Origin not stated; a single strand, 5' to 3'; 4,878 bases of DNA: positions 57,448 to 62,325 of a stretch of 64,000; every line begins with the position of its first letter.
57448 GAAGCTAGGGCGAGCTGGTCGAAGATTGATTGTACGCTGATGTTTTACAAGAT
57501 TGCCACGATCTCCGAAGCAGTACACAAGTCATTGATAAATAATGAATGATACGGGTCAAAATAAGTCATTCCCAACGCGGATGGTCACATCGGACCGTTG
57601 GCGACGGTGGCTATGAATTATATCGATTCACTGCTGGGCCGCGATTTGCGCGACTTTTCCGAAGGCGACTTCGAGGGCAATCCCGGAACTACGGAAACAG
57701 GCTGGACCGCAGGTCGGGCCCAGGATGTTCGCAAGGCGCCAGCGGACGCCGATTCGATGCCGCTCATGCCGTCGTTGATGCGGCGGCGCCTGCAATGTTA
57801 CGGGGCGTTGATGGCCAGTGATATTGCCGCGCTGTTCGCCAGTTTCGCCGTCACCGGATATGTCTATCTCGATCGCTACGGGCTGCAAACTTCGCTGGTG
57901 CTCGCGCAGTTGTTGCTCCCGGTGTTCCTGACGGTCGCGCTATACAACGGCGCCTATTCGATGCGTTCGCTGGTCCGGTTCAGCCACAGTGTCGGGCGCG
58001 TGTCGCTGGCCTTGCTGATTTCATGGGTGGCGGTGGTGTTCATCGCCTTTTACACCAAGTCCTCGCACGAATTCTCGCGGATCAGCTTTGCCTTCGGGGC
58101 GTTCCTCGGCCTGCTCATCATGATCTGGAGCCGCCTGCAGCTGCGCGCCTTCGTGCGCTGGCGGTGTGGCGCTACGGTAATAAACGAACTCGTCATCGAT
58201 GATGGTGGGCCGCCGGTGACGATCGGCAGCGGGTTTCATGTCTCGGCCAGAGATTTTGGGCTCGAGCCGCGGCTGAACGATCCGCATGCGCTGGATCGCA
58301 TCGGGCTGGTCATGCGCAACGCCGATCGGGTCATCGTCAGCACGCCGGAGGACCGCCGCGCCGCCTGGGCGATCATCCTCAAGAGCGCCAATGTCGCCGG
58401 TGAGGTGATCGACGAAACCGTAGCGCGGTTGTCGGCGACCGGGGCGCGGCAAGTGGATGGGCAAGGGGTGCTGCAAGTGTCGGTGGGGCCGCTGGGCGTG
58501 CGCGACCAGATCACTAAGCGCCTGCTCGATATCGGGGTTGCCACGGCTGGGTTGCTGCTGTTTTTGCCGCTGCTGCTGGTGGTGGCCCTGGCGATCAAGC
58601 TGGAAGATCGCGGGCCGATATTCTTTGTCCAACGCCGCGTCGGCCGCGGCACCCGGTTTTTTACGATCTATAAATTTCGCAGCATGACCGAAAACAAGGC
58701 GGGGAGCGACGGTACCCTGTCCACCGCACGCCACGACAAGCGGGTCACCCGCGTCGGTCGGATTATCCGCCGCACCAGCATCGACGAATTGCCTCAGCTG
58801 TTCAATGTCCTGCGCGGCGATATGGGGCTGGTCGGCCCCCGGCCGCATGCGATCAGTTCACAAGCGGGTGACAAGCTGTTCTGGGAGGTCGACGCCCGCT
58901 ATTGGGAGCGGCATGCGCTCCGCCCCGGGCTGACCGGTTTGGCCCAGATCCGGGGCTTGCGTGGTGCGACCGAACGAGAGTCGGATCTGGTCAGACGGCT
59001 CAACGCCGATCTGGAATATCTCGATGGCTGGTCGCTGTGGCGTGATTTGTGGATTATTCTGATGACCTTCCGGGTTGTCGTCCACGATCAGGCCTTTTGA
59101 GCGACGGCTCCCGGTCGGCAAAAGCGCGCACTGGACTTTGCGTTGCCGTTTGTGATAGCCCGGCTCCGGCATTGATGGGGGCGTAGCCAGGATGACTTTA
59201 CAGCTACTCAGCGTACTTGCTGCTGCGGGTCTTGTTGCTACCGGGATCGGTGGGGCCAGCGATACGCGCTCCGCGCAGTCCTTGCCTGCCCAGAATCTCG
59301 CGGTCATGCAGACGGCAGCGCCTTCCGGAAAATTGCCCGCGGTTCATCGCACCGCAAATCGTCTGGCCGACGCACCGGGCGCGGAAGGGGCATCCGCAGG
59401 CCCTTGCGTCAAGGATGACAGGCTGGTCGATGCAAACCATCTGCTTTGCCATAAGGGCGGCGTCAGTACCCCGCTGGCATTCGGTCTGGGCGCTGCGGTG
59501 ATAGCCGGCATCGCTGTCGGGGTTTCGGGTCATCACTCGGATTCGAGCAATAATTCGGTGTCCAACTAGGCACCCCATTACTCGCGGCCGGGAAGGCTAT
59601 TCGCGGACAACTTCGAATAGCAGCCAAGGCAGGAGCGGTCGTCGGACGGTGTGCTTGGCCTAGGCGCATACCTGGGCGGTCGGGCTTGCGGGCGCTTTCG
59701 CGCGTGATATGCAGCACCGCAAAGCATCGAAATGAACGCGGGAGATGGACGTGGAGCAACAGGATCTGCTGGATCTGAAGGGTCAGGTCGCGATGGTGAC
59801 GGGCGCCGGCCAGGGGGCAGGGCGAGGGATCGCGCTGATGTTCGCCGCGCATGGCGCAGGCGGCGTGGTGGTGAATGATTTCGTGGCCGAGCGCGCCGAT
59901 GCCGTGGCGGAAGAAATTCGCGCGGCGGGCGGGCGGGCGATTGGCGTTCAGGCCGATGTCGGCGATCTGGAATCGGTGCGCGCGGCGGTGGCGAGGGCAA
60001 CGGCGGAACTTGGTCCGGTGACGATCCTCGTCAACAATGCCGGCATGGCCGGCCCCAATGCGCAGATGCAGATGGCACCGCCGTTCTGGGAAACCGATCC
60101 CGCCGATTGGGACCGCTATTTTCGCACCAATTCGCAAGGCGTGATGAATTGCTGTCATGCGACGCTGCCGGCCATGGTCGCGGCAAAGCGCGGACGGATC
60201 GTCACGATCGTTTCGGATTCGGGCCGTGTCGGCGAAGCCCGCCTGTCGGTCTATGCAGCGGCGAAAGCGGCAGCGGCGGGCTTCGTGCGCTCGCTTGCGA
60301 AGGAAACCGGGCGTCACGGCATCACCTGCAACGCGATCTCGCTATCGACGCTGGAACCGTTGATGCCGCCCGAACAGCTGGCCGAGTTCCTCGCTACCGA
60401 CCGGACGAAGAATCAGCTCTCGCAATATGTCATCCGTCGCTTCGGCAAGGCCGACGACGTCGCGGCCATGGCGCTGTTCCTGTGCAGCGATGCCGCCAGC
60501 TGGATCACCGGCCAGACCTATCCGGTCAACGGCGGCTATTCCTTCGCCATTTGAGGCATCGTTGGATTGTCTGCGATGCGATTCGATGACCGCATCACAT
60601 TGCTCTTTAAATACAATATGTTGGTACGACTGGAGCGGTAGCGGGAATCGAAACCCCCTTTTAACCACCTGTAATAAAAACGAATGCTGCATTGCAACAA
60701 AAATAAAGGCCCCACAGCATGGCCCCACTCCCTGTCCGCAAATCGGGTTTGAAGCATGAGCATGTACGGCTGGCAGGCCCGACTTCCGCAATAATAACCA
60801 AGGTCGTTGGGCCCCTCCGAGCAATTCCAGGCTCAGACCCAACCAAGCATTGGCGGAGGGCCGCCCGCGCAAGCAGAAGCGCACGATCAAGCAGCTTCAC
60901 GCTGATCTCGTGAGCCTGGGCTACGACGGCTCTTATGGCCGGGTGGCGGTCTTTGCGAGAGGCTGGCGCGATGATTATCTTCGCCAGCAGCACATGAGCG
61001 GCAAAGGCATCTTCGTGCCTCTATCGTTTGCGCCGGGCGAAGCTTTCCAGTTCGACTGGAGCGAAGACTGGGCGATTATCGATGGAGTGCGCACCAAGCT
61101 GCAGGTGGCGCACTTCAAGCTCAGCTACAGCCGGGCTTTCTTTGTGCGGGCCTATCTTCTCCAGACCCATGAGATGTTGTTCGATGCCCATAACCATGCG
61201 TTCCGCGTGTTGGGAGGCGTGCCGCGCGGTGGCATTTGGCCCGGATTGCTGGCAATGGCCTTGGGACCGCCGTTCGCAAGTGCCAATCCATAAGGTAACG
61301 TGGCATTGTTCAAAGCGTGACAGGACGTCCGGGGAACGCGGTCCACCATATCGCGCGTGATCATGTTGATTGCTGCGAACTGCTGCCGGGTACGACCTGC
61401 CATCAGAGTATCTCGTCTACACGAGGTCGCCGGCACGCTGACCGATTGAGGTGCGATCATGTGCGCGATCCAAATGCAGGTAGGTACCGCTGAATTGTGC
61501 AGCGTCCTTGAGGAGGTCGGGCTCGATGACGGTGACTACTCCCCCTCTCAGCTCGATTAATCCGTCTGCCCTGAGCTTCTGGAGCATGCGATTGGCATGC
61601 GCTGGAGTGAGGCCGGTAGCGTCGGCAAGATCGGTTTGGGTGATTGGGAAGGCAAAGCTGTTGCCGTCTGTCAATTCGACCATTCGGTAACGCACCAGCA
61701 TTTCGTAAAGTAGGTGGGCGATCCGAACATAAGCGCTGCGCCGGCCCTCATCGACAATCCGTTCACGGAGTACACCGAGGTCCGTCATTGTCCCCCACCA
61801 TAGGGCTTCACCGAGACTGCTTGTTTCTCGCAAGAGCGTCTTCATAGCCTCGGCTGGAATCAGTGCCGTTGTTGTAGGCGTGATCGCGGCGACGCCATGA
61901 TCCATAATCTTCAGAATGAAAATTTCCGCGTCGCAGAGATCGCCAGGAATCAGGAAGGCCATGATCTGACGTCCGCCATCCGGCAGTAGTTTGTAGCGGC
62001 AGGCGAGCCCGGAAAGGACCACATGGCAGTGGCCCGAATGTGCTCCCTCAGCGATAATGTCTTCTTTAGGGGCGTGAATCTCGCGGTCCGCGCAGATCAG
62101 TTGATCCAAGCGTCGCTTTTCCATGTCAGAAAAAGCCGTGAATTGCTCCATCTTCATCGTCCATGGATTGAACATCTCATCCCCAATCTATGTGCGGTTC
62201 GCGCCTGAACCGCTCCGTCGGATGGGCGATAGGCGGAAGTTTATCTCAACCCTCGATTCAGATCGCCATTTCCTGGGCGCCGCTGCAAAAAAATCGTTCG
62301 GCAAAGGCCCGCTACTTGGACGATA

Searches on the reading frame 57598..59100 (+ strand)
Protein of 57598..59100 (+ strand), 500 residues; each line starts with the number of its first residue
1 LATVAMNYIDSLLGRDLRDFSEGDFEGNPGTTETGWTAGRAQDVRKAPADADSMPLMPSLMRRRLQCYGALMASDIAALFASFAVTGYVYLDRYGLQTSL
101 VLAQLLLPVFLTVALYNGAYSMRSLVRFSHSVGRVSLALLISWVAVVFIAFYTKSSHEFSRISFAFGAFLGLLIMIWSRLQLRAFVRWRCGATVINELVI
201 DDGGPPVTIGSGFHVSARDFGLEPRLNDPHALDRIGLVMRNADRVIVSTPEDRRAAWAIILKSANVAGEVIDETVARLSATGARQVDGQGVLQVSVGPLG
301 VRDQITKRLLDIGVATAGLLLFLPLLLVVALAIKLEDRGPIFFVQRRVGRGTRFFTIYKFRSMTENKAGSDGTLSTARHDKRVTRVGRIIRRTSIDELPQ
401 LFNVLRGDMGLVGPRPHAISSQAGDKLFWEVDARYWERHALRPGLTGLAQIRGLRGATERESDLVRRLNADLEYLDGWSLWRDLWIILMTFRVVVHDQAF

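Call 88: search_protein_families(library=pfam, proteins=[window:57598-59100:+], max_evalue=0.0001)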
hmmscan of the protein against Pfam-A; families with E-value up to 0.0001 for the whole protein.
window:57598-59100:+ (500 aa): 2 families
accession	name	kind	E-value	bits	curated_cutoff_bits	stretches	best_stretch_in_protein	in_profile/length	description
PF02397.22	Bac_transf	-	4.9e-63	212.3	27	1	307-495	1-178/179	Bacterial sugar transferase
PF13727.12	CoA_binding_3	-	6.7e-07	29.9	25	1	117-188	3-72/175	CoA-binding domain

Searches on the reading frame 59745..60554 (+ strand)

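Call 88: search_protein_families(library=pfam, proteins=[window:59745-60554:+], max_evalue=0.0001)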
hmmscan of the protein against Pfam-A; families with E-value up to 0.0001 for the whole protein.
window:59745-60554:+ (269 aa): 3 families
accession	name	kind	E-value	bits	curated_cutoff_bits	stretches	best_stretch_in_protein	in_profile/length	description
PF13561.12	adh_short_C2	-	1e-53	182.8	27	1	20-266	1-236/236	Enoyl-(Acyl carrier protein) reductase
PF00106.31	adh_short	-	8.5e-51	172.7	26.6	1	14-203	1-182/195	short chain dehydrogenase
PF08659.16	KR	-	1.5e-09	38.4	22.6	1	17-187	4-166/180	KR domain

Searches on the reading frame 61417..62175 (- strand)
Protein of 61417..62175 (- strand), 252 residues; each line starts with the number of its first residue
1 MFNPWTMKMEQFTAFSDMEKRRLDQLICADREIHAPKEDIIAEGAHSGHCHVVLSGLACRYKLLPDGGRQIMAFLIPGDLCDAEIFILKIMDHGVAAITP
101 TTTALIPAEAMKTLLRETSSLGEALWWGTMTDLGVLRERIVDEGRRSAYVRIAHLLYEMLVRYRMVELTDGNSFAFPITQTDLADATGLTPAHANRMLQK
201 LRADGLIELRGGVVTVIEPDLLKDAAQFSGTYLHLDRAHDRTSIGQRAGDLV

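Call 88: search_protein_families(library=pfam, proteins=[window:61417-62175:-], max_evalue=0.0001)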
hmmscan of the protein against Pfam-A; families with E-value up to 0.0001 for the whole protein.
window:61417-62175:- (252 aa): 4 families
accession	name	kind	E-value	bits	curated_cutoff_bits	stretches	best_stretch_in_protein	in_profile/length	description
PF13545.12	HTH_Crp_2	-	1.2e-15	57.6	27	1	151-224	2-69/70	Crp-like helix-turn-helix domain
PF00027.35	cNMP_binding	-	9.2e-11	42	27.5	1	35-117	5-88/89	Cyclic nucleotide-binding domain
PF13412.12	HTH_24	-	2.1e-06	27.6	21.9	1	178-208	18-48/48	Winged helix-turn-helix DNA-binding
PF12802.13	MarR_2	-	1e-05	26.1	27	1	177-210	18-53/61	MarR family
